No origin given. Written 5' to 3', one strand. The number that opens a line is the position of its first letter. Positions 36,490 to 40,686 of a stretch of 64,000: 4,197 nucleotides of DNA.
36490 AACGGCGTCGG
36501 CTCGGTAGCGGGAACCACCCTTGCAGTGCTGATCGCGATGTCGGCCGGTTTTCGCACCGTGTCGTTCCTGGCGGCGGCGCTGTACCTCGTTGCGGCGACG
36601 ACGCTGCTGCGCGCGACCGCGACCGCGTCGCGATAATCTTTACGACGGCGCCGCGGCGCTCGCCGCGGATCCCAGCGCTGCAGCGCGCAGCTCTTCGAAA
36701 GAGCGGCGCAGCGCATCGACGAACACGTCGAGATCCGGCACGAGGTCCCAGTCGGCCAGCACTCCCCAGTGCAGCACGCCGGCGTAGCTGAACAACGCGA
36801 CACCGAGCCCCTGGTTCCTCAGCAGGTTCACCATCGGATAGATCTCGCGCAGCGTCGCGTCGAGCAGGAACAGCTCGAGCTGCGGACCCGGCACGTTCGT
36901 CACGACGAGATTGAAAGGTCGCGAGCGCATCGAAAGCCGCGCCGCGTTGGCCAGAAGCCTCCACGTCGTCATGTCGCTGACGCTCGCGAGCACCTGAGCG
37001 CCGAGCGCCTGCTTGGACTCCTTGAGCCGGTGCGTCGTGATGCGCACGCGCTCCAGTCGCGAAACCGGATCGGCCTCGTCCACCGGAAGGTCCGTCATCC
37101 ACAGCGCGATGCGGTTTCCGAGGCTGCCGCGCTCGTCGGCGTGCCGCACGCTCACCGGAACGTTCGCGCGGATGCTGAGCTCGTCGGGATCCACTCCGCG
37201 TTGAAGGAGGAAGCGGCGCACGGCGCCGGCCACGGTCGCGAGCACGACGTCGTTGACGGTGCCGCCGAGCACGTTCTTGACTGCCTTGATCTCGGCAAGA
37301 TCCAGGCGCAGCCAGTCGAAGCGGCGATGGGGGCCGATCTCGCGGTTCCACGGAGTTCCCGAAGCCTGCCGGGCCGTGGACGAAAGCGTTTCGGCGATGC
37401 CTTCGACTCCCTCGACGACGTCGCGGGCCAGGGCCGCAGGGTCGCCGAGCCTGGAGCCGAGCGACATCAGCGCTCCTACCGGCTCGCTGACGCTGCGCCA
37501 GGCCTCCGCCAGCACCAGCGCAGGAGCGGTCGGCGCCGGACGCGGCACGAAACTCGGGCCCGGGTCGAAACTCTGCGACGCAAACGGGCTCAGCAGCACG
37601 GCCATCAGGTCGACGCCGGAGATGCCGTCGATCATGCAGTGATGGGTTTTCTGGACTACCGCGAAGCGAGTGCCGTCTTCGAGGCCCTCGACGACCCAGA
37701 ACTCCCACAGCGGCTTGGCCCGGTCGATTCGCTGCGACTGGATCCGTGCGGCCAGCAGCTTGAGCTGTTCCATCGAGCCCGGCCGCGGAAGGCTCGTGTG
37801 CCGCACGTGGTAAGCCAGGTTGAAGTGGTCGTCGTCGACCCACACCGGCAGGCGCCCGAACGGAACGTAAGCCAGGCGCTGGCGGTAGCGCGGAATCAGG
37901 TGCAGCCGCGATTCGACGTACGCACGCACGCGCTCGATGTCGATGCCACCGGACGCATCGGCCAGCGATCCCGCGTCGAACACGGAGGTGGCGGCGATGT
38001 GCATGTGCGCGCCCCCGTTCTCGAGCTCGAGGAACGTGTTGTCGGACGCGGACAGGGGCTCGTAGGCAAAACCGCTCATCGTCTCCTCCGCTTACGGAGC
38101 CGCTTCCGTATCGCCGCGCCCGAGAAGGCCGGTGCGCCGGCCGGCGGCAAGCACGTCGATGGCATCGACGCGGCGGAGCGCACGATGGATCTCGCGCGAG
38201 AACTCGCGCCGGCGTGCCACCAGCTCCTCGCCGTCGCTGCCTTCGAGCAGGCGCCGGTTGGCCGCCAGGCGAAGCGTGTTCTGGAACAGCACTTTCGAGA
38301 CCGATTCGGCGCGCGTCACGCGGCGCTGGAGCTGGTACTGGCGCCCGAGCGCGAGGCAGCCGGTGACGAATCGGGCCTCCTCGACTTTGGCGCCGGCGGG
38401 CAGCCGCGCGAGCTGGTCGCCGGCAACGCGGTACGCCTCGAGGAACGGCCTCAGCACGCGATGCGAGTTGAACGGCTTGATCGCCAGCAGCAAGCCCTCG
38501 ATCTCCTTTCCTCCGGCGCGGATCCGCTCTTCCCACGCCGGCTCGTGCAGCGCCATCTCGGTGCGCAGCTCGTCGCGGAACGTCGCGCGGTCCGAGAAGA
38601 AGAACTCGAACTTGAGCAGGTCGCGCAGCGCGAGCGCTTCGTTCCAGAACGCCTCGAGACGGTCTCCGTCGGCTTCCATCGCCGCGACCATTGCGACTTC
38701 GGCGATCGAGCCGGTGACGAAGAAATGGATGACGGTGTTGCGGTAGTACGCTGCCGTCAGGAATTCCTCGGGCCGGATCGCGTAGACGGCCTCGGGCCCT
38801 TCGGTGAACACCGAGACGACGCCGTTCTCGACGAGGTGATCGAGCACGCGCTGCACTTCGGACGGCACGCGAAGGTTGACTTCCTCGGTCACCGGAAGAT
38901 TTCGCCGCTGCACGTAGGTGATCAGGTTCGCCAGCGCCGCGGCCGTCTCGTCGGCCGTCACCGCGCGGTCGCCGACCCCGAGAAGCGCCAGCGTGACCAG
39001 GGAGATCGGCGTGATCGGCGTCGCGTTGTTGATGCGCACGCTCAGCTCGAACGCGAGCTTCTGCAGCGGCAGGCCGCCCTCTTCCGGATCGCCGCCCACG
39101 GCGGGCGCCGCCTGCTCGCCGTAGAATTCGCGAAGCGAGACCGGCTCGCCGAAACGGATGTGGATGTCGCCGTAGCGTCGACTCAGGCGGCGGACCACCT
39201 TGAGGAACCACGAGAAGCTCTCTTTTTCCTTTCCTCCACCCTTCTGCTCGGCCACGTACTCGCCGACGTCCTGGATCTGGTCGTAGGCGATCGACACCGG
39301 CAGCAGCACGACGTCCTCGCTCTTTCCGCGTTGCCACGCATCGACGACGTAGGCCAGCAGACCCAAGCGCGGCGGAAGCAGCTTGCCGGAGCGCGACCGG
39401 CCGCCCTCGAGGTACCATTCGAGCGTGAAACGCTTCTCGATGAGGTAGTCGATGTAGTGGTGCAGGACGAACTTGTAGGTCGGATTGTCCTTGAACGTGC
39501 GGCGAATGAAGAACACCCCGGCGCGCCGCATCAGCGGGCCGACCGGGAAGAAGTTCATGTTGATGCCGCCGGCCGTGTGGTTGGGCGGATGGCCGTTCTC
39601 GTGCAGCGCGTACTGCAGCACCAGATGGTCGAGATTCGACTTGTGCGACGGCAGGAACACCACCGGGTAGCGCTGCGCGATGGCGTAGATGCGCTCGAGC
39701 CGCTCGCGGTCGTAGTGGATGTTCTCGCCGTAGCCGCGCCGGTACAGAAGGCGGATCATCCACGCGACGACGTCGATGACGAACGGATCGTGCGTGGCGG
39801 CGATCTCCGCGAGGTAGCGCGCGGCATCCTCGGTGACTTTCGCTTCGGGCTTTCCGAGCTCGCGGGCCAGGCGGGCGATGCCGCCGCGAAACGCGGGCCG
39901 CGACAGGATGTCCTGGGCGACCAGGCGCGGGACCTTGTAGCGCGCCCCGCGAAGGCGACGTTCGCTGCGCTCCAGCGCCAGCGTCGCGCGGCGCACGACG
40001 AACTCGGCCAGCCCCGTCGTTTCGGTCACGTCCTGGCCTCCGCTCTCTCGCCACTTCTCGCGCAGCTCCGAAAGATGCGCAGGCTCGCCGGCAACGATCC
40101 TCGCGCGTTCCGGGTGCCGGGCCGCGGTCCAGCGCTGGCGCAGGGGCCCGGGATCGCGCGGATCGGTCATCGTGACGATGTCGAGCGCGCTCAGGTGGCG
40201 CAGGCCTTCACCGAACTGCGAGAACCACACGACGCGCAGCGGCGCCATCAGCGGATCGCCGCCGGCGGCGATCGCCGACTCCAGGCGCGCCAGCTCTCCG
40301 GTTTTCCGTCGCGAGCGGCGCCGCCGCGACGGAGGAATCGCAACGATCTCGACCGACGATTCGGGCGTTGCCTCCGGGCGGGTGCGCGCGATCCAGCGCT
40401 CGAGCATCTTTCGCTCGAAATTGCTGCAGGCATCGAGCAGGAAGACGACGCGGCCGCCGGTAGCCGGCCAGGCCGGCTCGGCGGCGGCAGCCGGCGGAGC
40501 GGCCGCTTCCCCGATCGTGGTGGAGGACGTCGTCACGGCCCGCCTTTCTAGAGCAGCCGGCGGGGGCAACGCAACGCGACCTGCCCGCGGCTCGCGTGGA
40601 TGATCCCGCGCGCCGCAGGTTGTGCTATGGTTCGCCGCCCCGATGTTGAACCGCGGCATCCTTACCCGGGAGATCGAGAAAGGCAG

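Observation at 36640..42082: Kennedy-pathway triacylglycerol/wax-ester synthesis island: second PlsB, WS/DGAT and an HAD-phosphatase/LPAAT fusion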

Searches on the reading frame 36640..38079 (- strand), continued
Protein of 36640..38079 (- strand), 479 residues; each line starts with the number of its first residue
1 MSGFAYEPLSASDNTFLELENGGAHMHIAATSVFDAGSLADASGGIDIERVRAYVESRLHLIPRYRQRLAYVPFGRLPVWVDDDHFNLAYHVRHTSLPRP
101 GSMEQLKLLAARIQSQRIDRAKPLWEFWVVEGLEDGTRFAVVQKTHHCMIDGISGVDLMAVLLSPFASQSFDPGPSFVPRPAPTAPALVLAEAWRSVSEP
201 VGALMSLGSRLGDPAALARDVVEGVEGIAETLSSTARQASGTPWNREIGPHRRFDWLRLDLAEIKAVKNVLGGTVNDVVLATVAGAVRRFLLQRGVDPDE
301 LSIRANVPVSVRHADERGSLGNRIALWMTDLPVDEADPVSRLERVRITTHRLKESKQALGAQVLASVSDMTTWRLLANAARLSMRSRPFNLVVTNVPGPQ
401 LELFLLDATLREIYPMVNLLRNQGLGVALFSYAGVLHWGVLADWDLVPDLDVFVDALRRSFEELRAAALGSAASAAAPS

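Call 67: find_encoding_contigs(protein=P0235, flank=6000, max_places=1)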
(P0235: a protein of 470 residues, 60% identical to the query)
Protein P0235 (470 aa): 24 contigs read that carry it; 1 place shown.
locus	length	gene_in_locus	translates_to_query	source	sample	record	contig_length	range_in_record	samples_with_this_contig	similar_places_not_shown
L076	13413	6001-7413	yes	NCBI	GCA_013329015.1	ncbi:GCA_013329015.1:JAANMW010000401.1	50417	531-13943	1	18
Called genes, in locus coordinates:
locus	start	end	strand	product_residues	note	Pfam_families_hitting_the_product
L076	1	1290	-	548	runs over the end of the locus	PF01590:GAF, PF13185:GAF_2 (weak), PF13492:GAF_3 (weak), PF00512:HisKA, PF02518:HATPase_c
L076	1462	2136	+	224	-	PF01841:Transglut_core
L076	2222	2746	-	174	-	PF00582:Usp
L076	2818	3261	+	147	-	PF03061:4HBT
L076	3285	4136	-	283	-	PF00378:ECH_1, PF16113:ECH_2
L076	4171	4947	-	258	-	PF00378:ECH_1, PF16113:ECH_2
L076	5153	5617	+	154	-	PF04075:F420H2_quin_red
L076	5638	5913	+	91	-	-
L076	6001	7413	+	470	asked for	PF03007:WS_DGAT_cat, PF06974:WS_DGAT_C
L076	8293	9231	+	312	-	-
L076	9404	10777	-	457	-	PF00072:Response_reg, PF00158:Sigma54_activat, PF13191:AAA_16 (weak), PF14532:Sigma54_activ_2, PF07728:AAA_5, PF25601:AAA_lid_14, PF02954:HTH_8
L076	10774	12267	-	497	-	PF00672:HAMP, PF00512:HisKA, PF02518:HATPase_c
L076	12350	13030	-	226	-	-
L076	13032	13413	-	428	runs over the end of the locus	PF03600:CitMHS (weak), PF16980:CitMHS_2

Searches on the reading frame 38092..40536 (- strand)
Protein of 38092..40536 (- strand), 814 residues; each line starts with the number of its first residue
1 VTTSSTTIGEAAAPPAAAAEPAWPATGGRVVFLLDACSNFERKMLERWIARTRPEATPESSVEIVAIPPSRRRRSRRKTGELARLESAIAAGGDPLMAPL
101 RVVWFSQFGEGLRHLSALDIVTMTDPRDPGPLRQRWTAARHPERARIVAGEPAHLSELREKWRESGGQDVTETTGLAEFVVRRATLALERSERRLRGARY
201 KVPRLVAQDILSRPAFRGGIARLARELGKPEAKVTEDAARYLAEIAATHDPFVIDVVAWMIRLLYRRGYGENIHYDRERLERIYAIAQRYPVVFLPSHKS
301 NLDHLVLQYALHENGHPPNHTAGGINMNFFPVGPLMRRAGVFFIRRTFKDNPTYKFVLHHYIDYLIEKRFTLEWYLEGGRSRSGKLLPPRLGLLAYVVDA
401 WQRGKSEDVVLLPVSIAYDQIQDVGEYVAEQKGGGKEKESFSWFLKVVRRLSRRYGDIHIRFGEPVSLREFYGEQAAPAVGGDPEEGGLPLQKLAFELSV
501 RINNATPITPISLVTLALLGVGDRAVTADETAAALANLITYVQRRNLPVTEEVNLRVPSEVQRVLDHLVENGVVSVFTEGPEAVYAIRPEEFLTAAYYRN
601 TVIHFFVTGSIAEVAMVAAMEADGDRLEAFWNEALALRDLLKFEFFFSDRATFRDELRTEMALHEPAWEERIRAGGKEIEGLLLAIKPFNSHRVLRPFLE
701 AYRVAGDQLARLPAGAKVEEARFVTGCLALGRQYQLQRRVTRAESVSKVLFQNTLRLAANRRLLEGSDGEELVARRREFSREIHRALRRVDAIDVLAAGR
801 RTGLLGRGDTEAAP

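Call 7: search_protein_families(library=ncbifam, proteins=[window:38092-40536:-])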
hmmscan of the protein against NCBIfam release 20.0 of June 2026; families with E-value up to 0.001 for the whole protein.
window:38092-40536:- (814 aa): 5 families
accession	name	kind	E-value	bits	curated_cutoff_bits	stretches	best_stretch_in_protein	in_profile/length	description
NF002886.0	PRK03355.1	equivalog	3.3e-258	859.3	721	1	29-798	16-775/787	glycerol-3-phosphate 1-O-acyltransferase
NF008883.0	PRK11915.1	equivalog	1.1e-136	456.9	698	1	208-798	36-619/621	lysophospholipid acyltransferase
NF003441.0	PRK04974.1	equivalog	2.5e-91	307.3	610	1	170-651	184-663/823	glycerol-3-phosphate 1-O-acyltransferase PlsB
TIGR03703.1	plsB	equivalog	3.4e-87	293.7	618.5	1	173-648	177-650/799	glycerol-3-phosphate 1-O-acyltransferase PlsB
TIGR00530.1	AGP_acyltrn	subfamily_domain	7.7e-05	22.4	102.95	1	287-395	13-115/130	1-acylglycerol-3-phosphate O-acyltransferase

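Call 9: search_protein_families(library=pfam, proteins=[window:38092-40536:-])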
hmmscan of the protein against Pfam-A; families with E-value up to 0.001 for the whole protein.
window:38092-40536:- (814 aa): 2 families
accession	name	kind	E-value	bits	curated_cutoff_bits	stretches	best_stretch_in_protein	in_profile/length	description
PF19277.4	GPAT_C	-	3.1e-78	263.9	25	1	427-765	1-342/344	Glycerol-3-phosphate acyltransferase C-terminal region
PF01553.26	Acyltransferase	-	2.4e-18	66.7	23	1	287-416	11-131/132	Acyltransferase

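Call 52: search_solved_structures(query=window:38092-40536:-, max_evalue=0.001)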
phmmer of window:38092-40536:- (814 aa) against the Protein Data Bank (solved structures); distinct sequences matched with E-value up to 0.001: 2.
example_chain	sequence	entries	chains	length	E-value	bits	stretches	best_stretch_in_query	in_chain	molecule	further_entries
9vuq_E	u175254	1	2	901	3.7e-57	197.7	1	181-613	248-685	Glycerol-3-phosphate acyltransferase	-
8e4y_A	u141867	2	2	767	2.2e-37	132.3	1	224-479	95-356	Glycerol-3-phosphate acyltransferase 1, mitochondrial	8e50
